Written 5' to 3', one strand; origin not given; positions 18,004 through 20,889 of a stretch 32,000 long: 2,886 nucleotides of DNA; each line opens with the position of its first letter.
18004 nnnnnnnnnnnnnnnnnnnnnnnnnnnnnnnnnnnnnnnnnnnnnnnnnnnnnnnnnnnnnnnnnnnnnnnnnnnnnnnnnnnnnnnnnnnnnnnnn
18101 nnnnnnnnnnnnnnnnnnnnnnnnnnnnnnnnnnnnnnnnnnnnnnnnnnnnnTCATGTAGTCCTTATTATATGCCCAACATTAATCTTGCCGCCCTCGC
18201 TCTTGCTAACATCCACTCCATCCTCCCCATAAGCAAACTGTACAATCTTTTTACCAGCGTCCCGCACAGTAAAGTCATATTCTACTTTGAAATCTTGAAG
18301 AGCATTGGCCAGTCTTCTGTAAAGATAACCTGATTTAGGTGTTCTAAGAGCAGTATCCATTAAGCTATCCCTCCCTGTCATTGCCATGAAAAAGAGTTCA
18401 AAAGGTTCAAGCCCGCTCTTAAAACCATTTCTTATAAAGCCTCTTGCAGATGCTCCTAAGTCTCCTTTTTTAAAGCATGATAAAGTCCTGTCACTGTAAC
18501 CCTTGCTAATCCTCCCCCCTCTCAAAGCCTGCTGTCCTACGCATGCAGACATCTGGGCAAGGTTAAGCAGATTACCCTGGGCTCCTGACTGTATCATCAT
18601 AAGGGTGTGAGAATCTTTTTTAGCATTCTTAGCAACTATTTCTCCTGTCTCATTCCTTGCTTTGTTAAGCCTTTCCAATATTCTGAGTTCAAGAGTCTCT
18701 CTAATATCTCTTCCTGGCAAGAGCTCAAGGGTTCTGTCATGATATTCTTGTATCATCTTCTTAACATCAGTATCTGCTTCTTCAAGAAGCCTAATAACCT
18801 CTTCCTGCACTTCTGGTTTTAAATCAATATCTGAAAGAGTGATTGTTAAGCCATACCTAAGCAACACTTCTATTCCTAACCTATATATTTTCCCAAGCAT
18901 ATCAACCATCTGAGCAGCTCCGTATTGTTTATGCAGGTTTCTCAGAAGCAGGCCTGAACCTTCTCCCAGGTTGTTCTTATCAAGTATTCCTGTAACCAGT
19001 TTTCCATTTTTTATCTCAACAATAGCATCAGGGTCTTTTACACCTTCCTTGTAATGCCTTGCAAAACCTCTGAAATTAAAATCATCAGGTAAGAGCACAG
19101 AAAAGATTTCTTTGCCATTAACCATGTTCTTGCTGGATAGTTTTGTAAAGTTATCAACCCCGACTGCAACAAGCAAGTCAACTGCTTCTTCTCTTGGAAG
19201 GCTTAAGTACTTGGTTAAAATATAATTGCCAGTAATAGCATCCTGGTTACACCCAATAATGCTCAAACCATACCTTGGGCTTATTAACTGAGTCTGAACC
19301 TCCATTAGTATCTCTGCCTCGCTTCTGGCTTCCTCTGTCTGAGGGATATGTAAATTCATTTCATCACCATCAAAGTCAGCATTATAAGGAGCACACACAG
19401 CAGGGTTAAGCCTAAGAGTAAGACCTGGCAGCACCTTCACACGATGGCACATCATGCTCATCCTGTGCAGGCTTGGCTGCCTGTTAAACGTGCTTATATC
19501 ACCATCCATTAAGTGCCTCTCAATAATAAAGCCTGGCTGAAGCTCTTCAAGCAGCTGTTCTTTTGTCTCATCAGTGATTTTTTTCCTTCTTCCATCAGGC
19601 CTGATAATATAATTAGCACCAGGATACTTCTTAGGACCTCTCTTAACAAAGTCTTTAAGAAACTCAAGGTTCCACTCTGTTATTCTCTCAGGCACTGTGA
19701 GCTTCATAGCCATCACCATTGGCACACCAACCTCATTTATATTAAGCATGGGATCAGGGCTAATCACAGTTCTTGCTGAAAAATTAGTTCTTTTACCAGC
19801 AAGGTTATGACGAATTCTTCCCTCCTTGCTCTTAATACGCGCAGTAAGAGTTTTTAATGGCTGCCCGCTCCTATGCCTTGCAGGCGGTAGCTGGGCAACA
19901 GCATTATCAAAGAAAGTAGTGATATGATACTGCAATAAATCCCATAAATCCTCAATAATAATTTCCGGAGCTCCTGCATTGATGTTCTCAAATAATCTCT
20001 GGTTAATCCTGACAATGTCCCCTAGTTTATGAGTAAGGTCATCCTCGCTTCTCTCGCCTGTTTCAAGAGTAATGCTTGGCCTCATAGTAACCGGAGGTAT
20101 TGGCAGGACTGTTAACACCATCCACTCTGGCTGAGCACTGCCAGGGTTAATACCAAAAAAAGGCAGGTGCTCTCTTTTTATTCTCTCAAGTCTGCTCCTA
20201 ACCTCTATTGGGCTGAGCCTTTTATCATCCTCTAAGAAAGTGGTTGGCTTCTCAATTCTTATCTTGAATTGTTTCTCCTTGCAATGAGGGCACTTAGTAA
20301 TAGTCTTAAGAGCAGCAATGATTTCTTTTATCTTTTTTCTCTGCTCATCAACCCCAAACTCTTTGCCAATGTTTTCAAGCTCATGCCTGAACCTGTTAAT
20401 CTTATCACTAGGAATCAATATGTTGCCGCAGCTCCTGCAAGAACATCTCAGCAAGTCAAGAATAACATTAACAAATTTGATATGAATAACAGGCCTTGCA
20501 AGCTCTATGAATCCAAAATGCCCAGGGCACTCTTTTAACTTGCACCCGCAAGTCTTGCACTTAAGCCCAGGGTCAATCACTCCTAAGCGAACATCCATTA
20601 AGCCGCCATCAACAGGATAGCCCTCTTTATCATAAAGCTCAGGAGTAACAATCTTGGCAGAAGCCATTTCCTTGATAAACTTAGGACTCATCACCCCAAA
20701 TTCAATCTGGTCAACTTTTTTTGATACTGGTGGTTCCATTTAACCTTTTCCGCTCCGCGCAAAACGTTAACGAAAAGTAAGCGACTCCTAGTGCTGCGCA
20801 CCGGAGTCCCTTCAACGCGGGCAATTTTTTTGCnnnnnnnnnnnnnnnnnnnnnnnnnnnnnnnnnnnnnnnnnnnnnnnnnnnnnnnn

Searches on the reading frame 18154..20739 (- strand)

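Call 9: search_protein_families(library=pfam, proteins=[window:18154-20739:-], max_evalue=0.001)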
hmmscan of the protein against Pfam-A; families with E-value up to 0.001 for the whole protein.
window:18154-20739:- (861 aa): 5 families
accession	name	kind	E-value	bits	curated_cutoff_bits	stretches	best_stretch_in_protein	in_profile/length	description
PF04997.17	RNA_pol_Rpb1_1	-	1.3e-90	304.4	39.7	1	7-313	2-312/312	RNA polymerase Rpb1, domain 1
PF00623.25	RNA_pol_Rpb1_2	-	6.4e-70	235.2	25.3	1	315-481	1-166/166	RNA polymerase Rpb1, domain 2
PF05000.22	RNA_pol_Rpb1_4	-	7e-26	90.7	24.8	1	664-769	2-107/107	RNA polymerase Rpb1, domain 4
PF04983.23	RNA_pol_Rpb1_3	-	2.6e-24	86.4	28.9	1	484-638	1-162/162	RNA polymerase Rpb1, domain 3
PF04998.22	RNA_pol_Rpb1_5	-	4.8e-20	72.5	28.5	1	776-855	1-71/267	RNA polymerase Rpb1, domain 5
